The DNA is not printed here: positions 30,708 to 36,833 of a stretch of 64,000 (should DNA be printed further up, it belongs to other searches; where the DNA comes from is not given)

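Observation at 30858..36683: Intact 1941-aa DUF4011-helicase-Vsr-like nuclease-DUF3320 gene in a low-GC island: Hhe-like defence candidate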

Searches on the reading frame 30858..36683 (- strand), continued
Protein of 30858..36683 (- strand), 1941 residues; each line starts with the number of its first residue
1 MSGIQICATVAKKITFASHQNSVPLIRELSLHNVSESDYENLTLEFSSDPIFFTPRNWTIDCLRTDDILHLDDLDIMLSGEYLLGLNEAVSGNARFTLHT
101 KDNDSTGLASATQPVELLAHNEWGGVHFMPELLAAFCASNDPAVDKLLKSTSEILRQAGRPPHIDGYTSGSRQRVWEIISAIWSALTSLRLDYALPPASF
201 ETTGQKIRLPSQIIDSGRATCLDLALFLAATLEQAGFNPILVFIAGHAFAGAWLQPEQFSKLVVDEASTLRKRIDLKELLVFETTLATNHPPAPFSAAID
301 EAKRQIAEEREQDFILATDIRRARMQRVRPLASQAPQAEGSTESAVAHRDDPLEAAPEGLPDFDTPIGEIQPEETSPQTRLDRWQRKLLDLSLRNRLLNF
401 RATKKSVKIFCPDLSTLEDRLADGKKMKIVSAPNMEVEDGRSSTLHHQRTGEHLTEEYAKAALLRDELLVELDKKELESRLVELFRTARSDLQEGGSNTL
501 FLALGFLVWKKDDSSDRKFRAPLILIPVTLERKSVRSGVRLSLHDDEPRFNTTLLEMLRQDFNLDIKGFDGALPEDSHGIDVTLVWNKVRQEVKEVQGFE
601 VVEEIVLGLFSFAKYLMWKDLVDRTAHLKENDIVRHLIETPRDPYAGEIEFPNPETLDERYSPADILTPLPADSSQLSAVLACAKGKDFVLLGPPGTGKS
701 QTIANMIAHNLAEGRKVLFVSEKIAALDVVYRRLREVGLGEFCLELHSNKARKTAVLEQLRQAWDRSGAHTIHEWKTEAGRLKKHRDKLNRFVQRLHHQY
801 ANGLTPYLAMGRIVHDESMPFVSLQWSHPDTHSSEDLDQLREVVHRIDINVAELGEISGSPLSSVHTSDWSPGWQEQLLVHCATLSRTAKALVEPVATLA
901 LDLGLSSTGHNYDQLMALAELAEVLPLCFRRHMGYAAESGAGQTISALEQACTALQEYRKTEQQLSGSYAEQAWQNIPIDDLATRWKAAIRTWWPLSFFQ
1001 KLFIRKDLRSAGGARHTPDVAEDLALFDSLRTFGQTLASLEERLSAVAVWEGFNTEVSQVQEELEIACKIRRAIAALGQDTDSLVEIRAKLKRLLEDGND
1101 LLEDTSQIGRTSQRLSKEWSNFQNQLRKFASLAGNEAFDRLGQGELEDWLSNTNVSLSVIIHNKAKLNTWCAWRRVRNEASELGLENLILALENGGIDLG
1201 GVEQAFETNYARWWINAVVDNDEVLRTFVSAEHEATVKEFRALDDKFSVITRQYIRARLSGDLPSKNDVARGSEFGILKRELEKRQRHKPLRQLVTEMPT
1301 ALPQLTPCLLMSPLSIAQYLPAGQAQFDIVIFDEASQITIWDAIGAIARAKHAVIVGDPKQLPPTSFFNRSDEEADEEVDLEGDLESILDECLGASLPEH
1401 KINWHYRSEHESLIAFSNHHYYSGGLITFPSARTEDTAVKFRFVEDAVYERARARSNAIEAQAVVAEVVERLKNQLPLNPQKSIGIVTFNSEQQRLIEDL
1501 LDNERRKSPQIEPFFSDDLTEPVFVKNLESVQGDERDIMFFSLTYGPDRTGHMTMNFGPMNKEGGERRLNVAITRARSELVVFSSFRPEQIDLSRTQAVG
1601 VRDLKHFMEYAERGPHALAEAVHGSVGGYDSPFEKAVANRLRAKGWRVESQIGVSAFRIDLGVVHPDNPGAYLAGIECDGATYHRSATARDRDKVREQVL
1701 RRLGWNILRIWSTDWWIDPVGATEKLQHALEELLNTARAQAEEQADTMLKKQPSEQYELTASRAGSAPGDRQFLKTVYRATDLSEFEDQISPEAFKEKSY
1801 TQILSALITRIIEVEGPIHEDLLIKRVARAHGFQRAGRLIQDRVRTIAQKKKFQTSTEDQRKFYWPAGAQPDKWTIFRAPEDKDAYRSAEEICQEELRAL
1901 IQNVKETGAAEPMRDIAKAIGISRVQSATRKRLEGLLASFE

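Call 11: find_homologous_proteins(query=window:30858-36683:-, max_evalue=1e-10)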
Query window:30858-36683:- (1941 aa): 5087 proteins with E <= 1e-10 among 8000 candidates; the best 120 are listed.
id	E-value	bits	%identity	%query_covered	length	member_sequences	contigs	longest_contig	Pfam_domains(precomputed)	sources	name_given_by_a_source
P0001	0.0e+0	4182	95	100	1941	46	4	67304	PF11784.14,PF13195.12,PF13087.13,PF13086.13,PF13604.13,PF13245.13,PF18741.8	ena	-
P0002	0.0e+0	2592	59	100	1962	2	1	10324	PF11784.14,PF13195.12,PF13087.13,PF13086.13,PF13604.13,PF13245.13,PF18741.8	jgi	-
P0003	0.0e+0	2468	56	90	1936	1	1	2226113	PF13195.12,PF13087.13,PF13086.13,PF13604.13,PF13245.13,PF18741.8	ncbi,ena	-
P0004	0.0e+0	2368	56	99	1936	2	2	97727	PF11784.14,PF13195.12,PF13087.13,PF13086.13,PF13604.13,PF13245.13,PF18741.8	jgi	jgi:very-short-patch-repair endonuclease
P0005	0.0e+0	2170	56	89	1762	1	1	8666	PF13195.12,PF13087.13,PF13086.13,PF13604.13,PF13245.13,PF18741.8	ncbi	-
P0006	0.0e+0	2155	51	99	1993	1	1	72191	PF11784.14,PF13195.12,PF13087.13,PF13086.13,PF13604.13,PF13245.13,PF18741.8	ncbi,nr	ncbi:DUF3320 domain-containing protein [Ectothiorhodospiraceae bacterium WFHF3C12]|nr:DUF3320 domain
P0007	0.0e+0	2128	51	50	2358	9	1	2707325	PF11784.14,PF13195.12,PF13087.13,PF13086.13,PF13245.13,PF18741.8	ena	-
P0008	0.0e+0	2121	50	100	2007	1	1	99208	PF11784.14,PF13195.12,PF13087.13,PF13086.13,PF13604.13,PF13245.13,PF18741.8,PF09848.16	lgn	-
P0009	0.0e+0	2118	50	99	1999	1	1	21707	PF11784.14,PF13195.12,PF13087.13,PF13086.13,PF13604.13,PF13245.13,PF18741.8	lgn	-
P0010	0.0e+0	2117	51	99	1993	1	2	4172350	PF11784.14,PF13195.12,PF13087.13,PF13086.13,PF13604.13,PF13245.13,PF18741.8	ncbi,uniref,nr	ncbi:DUF3320 domain-containing protein [Spiribacter halobius]|uniref:DNA helicase n=1 Tax=Sediminicu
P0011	0.0e+0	2114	51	100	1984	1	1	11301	PF11784.14,PF13195.12,PF13087.13,PF13086.13,PF13604.13,PF13245.13,PF18741.8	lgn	-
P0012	0.0e+0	2109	54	89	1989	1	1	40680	PF11784.14,PF13195.12,PF13087.13,PF13086.13,PF13604.13,PF13245.13,PF18741.8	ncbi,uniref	ncbi:DUF3320 domain-containing protein [Caenispirillum bisanense]|uniref:DUF3320 domain-containing p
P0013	0.0e+0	2108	-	-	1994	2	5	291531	PF11784.14,PF13195.12,PF13087.13,PF13086.13,PF13604.13,PF13245.13,PF18741.8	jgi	jgi:very-short-patch-repair endonuclease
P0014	0.0e+0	2106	51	100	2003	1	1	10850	PF11784.14,PF13195.12,PF13087.13,PF13086.13,PF13604.13,PF13245.13,PF18741.8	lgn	-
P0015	0.0e+0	2105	51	100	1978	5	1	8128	PF11784.14,PF13195.12,PF13087.13,PF13086.13,PF13604.13,PF13245.13,PF18741.8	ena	-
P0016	0.0e+0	2101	51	100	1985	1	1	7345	PF11784.14,PF13195.12,PF13087.13,PF13086.13,PF13604.13,PF13245.13,PF18741.8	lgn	-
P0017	0.0e+0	2100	50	99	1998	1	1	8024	PF11784.14,PF13195.12,PF13087.13,PF13086.13,PF13604.13,PF13245.13,PF18741.8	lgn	-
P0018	0.0e+0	2090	49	99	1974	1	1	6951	PF11784.14,PF13195.12,PF13087.13,PF13086.13,PF13245.13,PF18741.8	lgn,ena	-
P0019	0.0e+0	2088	49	100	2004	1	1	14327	PF11784.14,PF13195.12,PF13087.13,PF13086.13,PF13245.13,PF18741.8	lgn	-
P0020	0.0e+0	2086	49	100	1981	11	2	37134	PF11784.14,PF13195.12,PF13087.13,PF13086.13,PF13245.13,PF18741.8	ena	-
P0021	0.0e+0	2081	50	100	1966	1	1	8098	PF11784.14,PF13195.12,PF13087.13,PF13086.13,PF13604.13,PF13245.13,PF18741.8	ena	-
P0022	0.0e+0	2080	51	100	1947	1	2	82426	PF11784.14,PF13195.12,PF13087.13,PF13086.13,PF13604.13,PF13245.13,PF18741.8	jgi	jgi:very-short-patch-repair endonuclease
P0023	0.0e+0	2080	50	100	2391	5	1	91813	PF11784.14,PF13195.12,PF13087.13,PF13086.13,PF13604.13,PF13245.13,PF18741.8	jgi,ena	jgi:very-short-patch-repair endonuclease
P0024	0.0e+0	2080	50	99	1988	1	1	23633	PF11784.14,PF13195.12,PF13087.13,PF13086.13,PF13604.13,PF13245.13,PF18741.8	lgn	-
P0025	0.0e+0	2076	51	100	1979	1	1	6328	PF11784.14,PF13195.12,PF13087.13,PF13086.13,PF13604.13,PF13245.13,PF18741.8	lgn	-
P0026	0.0e+0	2068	50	100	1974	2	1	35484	PF11784.14,PF13195.12,PF13087.13,PF13086.13,PF13604.13,PF13245.13,PF18741.8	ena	-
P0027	0.0e+0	2066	50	100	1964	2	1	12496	PF11784.14,PF13195.12,PF13087.13,PF13086.13,PF13604.13,PF13245.13,PF18741.8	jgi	jgi:very-short-patch-repair endonuclease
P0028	0.0e+0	2064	48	99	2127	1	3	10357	PF11784.14,PF13195.12,PF13087.13,PF13086.13,PF13604.13,PF13245.13,PF18741.8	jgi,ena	-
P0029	0.0e+0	2064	48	99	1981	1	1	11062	PF11784.14,PF13195.12,PF13087.13,PF13086.13,PF13245.13,PF18741.8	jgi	jgi:very-short-patch-repair endonuclease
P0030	0.0e+0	2062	48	55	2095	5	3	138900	PF11784.14,PF13195.12,PF13087.13,PF13086.13,PF13604.13,PF13245.13,PF18741.8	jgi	-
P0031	0.0e+0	2057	50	100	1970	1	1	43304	PF11784.14,PF13195.12,PF13087.13,PF13086.13,PF13604.13,PF13245.13,PF18741.8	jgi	-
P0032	0.0e+0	2056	49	100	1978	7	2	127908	PF11784.14,PF13195.12,PF13087.13,PF13086.13,PF13245.13,PF18741.8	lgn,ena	-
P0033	0.0e+0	2053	48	55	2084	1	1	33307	PF11784.14,PF13195.12,PF13087.13,PF13086.13,PF13604.13,PF13245.13,PF18741.8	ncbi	ncbi:MAG TPA: DUF3320 domain-containing protein [Azospirillum sp.]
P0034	0.0e+0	2052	48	100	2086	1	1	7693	PF11784.14,PF13195.12,PF13087.13,PF13086.13,PF13604.13,PF13245.13,PF18741.8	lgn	-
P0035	0.0e+0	2050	50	99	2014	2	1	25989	PF11784.14,PF13195.12,PF13087.13,PF13086.13,PF13604.13,PF13245.13,PF18741.8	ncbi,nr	ncbi:MAG TPA: DUF3320 domain-containing protein [Gammaproteobacteria bacterium]|nr:DUF3320 domain-co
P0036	0.0e+0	2049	50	100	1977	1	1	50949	PF11784.14,PF13195.12,PF13087.13,PF13086.13,PF13604.13,PF13245.13,PF18741.8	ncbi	-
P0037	0.0e+0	2045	51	48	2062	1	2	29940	PF11784.14,PF13195.12,PF13087.13,PF13086.13,PF13604.13,PF13245.13,PF18741.8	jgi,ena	-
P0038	0.0e+0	2045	50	100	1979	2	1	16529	PF11784.14,PF13195.12,PF13087.13,PF13086.13,PF13604.13,PF13245.13,PF18741.8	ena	-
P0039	0.0e+0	2043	51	51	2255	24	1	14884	PF11784.14,PF13195.12,PF13087.13,PF13086.13,PF13604.13,PF13245.13,PF18741.8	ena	-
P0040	0.0e+0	2042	51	89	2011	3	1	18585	PF11784.14,PF13195.12,PF13087.13,PF13086.13,PF13245.13,PF18741.8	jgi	jgi:very-short-patch-repair endonuclease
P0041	0.0e+0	2040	50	99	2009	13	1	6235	PF11784.14,PF13195.12,PF13087.13,PF13086.13,PF13604.13,PF13245.13,PF18741.8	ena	-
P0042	0.0e+0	2039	50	100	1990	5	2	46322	PF11784.14,PF13195.12,PF13087.13,PF13086.13,PF13604.13,PF13245.13,PF18741.8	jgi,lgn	jgi:hypothetical protein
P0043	0.0e+0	2039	53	90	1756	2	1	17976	PF13195.12,PF13087.13,PF13086.13,PF13604.13,PF13245.13,PF18741.8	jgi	-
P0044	0.0e+0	2039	52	93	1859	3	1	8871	PF11784.14,PF13195.12,PF13087.13,PF13086.13,PF13604.13,PF13245.13,PF18741.8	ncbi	-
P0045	0.0e+0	2038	48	100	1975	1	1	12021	PF11784.14,PF13195.12,PF13087.13,PF13086.13,PF13245.13,PF18741.8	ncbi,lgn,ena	-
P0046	0.0e+0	2037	50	99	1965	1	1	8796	PF11784.14,PF13195.12,PF13087.13,PF13086.13,PF13604.13,PF13245.13,PF18741.8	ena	-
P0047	0.0e+0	2037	47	56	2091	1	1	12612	PF11784.14,PF13195.12,PF13087.13,PF13086.13,PF13604.13,PF13245.13,PF18741.8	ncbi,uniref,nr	ncbi:DUF3320 domain-containing protein [Telmatospirillum sp. J64-1]|uniref:DUF3320 domain-containing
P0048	0.0e+0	2035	46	55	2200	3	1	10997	PF11784.14,PF13195.12,PF13087.13,PF13086.13,PF13604.13,PF13245.13,PF18741.8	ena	-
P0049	0.0e+0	2035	49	99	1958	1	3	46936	PF11784.14,PF13195.12,PF13087.13,PF13086.13,PF13604.13,PF13245.13,PF18741.8,PF09848.16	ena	-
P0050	0.0e+0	2032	49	50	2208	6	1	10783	PF11784.14,PF13195.12,PF13087.13,PF13086.13,PF13604.13,PF13245.13,PF18741.8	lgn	-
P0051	0.0e+0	2032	49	99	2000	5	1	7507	PF11784.14,PF13195.12,PF13087.13,PF13086.13,PF13245.13,PF18741.8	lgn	-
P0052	0.0e+0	2030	50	99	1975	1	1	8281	PF11784.14,PF13195.12,PF13087.13,PF13086.13,PF13604.13,PF13245.13,PF18741.8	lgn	-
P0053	0.0e+0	2028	49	100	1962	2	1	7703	PF11784.14,PF13195.12,PF13087.13,PF13086.13,PF13245.13,PF18741.8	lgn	-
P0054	0.0e+0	2024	48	100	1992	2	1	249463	PF11784.14,PF13195.12,PF13087.13,PF13086.13,PF00270.36,PF13245.13,PF18741.8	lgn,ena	-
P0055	0.0e+0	2023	53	89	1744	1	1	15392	PF13195.12,PF13087.13,PF13086.13,PF13604.13,PF13245.13,PF18741.8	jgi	jgi:hypothetical protein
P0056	0.0e+0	2023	48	100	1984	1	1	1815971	PF11784.14,PF13195.12,PF13087.13,PF13086.13,PF13245.13,PF18741.8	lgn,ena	-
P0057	0.0e+0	2021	49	99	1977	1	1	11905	PF11784.14,PF13195.12,PF13087.13,PF13086.13,PF13604.13,PF13245.13,PF18741.8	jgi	jgi:very-short-patch-repair endonuclease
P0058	0.0e+0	2021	51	50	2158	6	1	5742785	PF13195.12,PF13087.13,PF13086.13,PF13245.13,PF18741.8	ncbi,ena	-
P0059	0.0e+0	2019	49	99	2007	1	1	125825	PF11784.14,PF13195.12,PF13087.13,PF13086.13,PF13604.13,PF13245.13,PF18741.8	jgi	jgi:DNA polymerase III delta prime subunit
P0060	0.0e+0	2019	48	99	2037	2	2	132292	PF11784.14,PF13195.12,PF13087.13,PF13086.13,PF13604.13,PF13245.13,PF18741.8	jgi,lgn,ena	-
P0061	0.0e+0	2018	51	89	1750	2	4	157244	PF13195.12,PF13087.13,PF13086.13,PF13245.13,PF18741.8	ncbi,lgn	-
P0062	0.0e+0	2016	49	99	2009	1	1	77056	PF11784.14,PF13195.12,PF13087.13,PF13086.13,PF13604.13,PF13245.13,PF18741.8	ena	-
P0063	0.0e+0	2016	49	99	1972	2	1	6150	PF11784.14,PF13195.12,PF13087.13,PF13086.13,PF13604.13,PF13245.13,PF18741.8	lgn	-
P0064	0.0e+0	2015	45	55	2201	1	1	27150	PF11784.14,PF13195.12,PF13087.13,PF13086.13,PF13604.13,PF13245.13,PF18741.8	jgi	jgi:very-short-patch-repair endonuclease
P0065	0.0e+0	2014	48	100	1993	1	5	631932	PF11784.14,PF13195.12,PF13087.13,PF13086.13,PF13245.13,PF18741.8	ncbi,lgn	ncbi:MAG: DUF3320 domain-containing protein [Pseudomonadota bacterium]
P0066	0.0e+0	2014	48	100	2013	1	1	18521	PF11784.14,PF13195.12,PF13087.13,PF13086.13,PF00270.36,PF13604.13,PF13245.13,PF18741.8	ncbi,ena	-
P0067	0.0e+0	2014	48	100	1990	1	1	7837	PF11784.14,PF13195.12,PF13087.13,PF13086.13,PF13604.13,PF13245.13,PF18741.8,PF09848.16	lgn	-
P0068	0.0e+0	2014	51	48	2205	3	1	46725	PF11784.14,PF13195.12,PF13087.13,PF13086.13,PF13604.13,PF13245.13,PF18741.8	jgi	jgi:very-short-patch-repair endonuclease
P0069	0.0e+0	2013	47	55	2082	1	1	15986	PF11784.14,PF13195.12,PF13087.13,PF13086.13,PF13604.13,PF13245.13,PF18741.8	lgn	-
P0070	0.0e+0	2012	45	55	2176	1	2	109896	PF11784.14,PF13195.12,PF04480.19,PF13087.13,PF13086.13,PF13604.13,PF13245.13,PF18741.8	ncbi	-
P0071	0.0e+0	2012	45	55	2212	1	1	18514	PF11784.14,PF13195.12,PF13087.13,PF13086.13,PF13604.13,PF13245.13,PF18741.8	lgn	-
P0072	0.0e+0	2011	50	50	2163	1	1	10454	PF11784.14,PF13195.12,PF13087.13,PF13086.13,PF13604.13,PF13245.13,PF18741.8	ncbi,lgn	-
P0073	0.0e+0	2010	45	55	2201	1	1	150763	PF11784.14,PF13195.12,PF13087.13,PF13086.13,PF13604.13,PF13245.13,PF18741.8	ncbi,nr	ncbi:MAG: DUF3320 domain-containing protein [Gammaproteobacteria bacterium]|nr:DUF3320 domain-contai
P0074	0.0e+0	2010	50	92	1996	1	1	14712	PF11784.14,PF13195.12,PF13087.13,PF13086.13,PF13245.13,PF18741.8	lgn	-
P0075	0.0e+0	2009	49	100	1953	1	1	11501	PF11784.14,PF13195.12,PF13087.13,PF13086.13,PF13245.13,PF18741.8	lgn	-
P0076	0.0e+0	2009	46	55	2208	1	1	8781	PF11784.14,PF13195.12,PF13087.13,PF13086.13,PF13604.13,PF13245.13,PF18741.8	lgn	-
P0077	0.0e+0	2009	48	99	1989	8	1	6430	PF11784.14,PF13195.12,PF13087.13,PF13086.13,PF13245.13,PF18741.8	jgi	jgi:very-short-patch-repair endonuclease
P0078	0.0e+0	2009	45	55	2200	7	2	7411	PF11784.14,PF13195.12,PF13087.13,PF13086.13,PF13604.13,PF13245.13,PF18741.8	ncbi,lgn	-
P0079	0.0e+0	2008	49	99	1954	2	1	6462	PF11784.14,PF13195.12,PF13087.13,PF13086.13,PF13604.13,PF13245.13,PF18741.8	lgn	-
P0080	0.0e+0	2008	48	99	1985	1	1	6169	PF11784.14,PF13195.12,PF13087.13,PF13086.13,PF13245.13,PF18741.8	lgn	-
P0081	0.0e+0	2007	49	99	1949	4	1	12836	PF11784.14,PF13195.12,PF13087.13,PF13086.13,PF13604.13,PF13245.13,PF18741.8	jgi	-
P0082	0.0e+0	2007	48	100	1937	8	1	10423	PF11784.14,PF13195.12,PF13087.13,PF13086.13,PF13604.13,PF13245.13,PF18741.8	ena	-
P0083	0.0e+0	2007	48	100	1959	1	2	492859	PF11784.14,PF13195.12,PF13087.13,PF13086.13,PF13245.13,PF18741.8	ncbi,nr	ncbi:MAG: DUF3320 domain-containing protein [Candidatus Thiodiazotropha lotti]|nr:DUF3320 domain-con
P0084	0.0e+0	2006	46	55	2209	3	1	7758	PF11784.14,PF13195.12,PF13087.13,PF13086.13,PF13604.13,PF13245.13,PF18741.8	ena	-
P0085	0.0e+0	2006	48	100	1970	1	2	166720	PF11784.14,PF13195.12,PF13087.13,PF13086.13,PF13604.13,PF13245.13,PF18741.8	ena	-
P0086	0.0e+0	2006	48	100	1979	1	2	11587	PF11784.14,PF13195.12,PF13087.13,PF13086.13,PF13604.13,PF13245.13,PF18741.8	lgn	-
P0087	0.0e+0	2006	49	99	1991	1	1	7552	PF11784.14,PF13195.12,PF13087.13,PF13086.13,PF13604.13,PF13245.13,PF18741.8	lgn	-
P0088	0.0e+0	2005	49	100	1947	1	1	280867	PF11784.14,PF13195.12,PF13087.13,PF13086.13,PF13604.13,PF13245.13,PF18741.8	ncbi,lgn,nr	ncbi:MAG TPA: DUF3320 domain-containing protein [Burkholderiales bacterium]|nr:DUF3320 domain-contai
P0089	0.0e+0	2005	48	100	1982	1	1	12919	PF11784.14,PF13195.12,PF13087.13,PF13086.13,PF13245.13,PF18741.8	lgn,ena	-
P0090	0.0e+0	2005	48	100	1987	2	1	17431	PF11784.14,PF13195.12,PF13087.13,PF13086.13,PF13245.13,PF18741.8,PF09848.16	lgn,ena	-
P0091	0.0e+0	2004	44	59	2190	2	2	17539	PF11784.14,PF13195.12,PF13087.13,PF13086.13,PF13604.13,PF13245.13,PF18741.8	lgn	-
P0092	0.0e+0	2004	49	98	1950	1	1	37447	PF11784.14,PF13195.12,PF13087.13,PF13086.13,PF13604.13,PF13245.13,PF18741.8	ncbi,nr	ncbi:MAG: DUF3320 domain-containing protein [Magnetococcales bacterium]|nr:DUF3320 domain-containing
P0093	0.0e+0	2004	48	100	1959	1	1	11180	PF11784.14,PF13195.12,PF13087.13,PF13086.13,PF13245.13,PF18741.8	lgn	-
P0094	0.0e+0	2004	49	50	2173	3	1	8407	PF11784.14,PF13195.12,PF13087.13,PF13086.13,PF13604.13,PF13245.13,PF18741.8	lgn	-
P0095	0.0e+0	2003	48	55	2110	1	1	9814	PF11784.14,PF13195.12,PF13087.13,PF13086.13,PF13604.13,PF13245.13,PF18741.8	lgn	-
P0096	0.0e+0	2003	49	99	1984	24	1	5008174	PF11784.14,PF13195.12,PF13087.13,PF13086.13,PF13604.13,PF13245.13,PF18741.8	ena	-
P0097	0.0e+0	2003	48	100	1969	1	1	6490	PF11784.14,PF13195.12,PF13087.13,PF13086.13,PF13604.13,PF13245.13,PF18741.8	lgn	-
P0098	0.0e+0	2003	48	100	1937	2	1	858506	PF11784.14,PF13195.12,PF13087.13,PF13086.13,PF13604.13,PF13245.13,PF18741.8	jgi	jgi:very-short-patch-repair endonuclease/DNA polymerase III delta prime subunit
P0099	0.0e+0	2003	47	55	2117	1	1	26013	PF11784.14,PF13195.12,PF13087.13,PF13086.13,PF13604.13,PF13245.13,PF18741.8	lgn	-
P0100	0.0e+0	2002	45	54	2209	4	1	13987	PF11784.14,PF13195.12,PF13087.13,PF13086.13,PF13604.13,PF13245.13,PF18741.8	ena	-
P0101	0.0e+0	2002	48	100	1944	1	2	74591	PF11784.14,PF13195.12,PF13087.13,PF13086.13,PF00270.36,PF13604.13,PF13245.13,PF18741.8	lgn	-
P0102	0.0e+0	2001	45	55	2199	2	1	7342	PF11784.14,PF13195.12,PF13087.13,PF13086.13,PF13604.13,PF13245.13,PF18741.8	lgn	-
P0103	0.0e+0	2000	48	55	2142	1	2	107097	PF13195.12,PF13087.13,PF13086.13,PF13604.13,PF13245.13,PF18741.8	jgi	jgi:very-short-patch-repair endonuclease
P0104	0.0e+0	2000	45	55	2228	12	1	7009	PF11784.14,PF13195.12,PF13087.13,PF13086.13,PF13604.13,PF13245.13,PF18741.8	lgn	-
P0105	0.0e+0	2000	49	99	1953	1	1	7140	PF11784.14,PF13195.12,PF13087.13,PF13086.13,PF13604.13,PF13245.13,PF18741.8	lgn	-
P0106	0.0e+0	1999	48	100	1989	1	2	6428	PF11784.14,PF13195.12,PF13087.13,PF13086.13,PF13245.13,PF18741.8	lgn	-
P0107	0.0e+0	1999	48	100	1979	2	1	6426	PF11784.14,PF13195.12,PF13087.13,PF13086.13,PF13245.13,PF18741.8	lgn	-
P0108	0.0e+0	1999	53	46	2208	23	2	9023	PF11784.14,PF13195.12,PF13087.13,PF13086.13,PF13604.13,PF13245.13,PF18741.8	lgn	-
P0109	0.0e+0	1998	48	100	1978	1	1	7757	PF11784.14,PF13195.12,PF13087.13,PF13086.13,PF13245.13,PF18741.8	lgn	-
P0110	0.0e+0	1997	45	54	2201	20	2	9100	PF11784.14,PF13195.12,PF13087.13,PF13086.13,PF13604.13,PF13245.13,PF18741.8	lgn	-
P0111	0.0e+0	1997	51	50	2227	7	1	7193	PF11784.14,PF13195.12,PF13087.13,PF13086.13,PF13604.13,PF13245.13,PF18741.8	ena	-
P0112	0.0e+0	1996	45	54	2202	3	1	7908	PF11784.14,PF13195.12,PF13087.13,PF13086.13,PF13604.13,PF13245.13,PF18741.8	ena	-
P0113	0.0e+0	1996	49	100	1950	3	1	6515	PF11784.14,PF13195.12,PF13087.13,PF13086.13,PF13604.13,PF13245.13,PF18741.8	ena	-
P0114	0.0e+0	1996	49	100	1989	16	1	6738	PF11784.14,PF13195.12,PF13087.13,PF13086.13,PF13604.13,PF13245.13,PF18741.8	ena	-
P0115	0.0e+0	1996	48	51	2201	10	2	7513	PF11784.14,PF13195.12,PF13087.13,PF13086.13,PF13604.13,PF13245.13,PF18741.8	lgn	-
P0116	0.0e+0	1996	49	100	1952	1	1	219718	PF11784.14,PF13195.12,PF13087.13,PF13086.13,PF13604.13,PF13245.13,PF18741.8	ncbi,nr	ncbi:MAG: DUF3320 domain-containing protein [Chlorobiaceae bacterium]|nr:DUF3320 domain-containing p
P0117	0.0e+0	1995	43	59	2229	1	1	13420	PF11784.14,PF13195.12,PF13087.13,PF13086.13,PF13604.13,PF13245.13,PF18741.8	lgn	-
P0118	0.0e+0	1995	49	100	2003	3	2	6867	PF11784.14,PF13195.12,PF13087.13,PF13086.13,PF13604.13,PF13245.13,PF18741.8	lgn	-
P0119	0.0e+0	1995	45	54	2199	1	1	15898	PF11784.14,PF13195.12,PF13087.13,PF13086.13,PF13604.13,PF13245.13,PF18741.8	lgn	-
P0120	0.0e+0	1995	45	57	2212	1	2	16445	PF11784.14,PF13195.12,PF13087.13,PF13086.13,PF13604.13,PF13245.13,PF18741.8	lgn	-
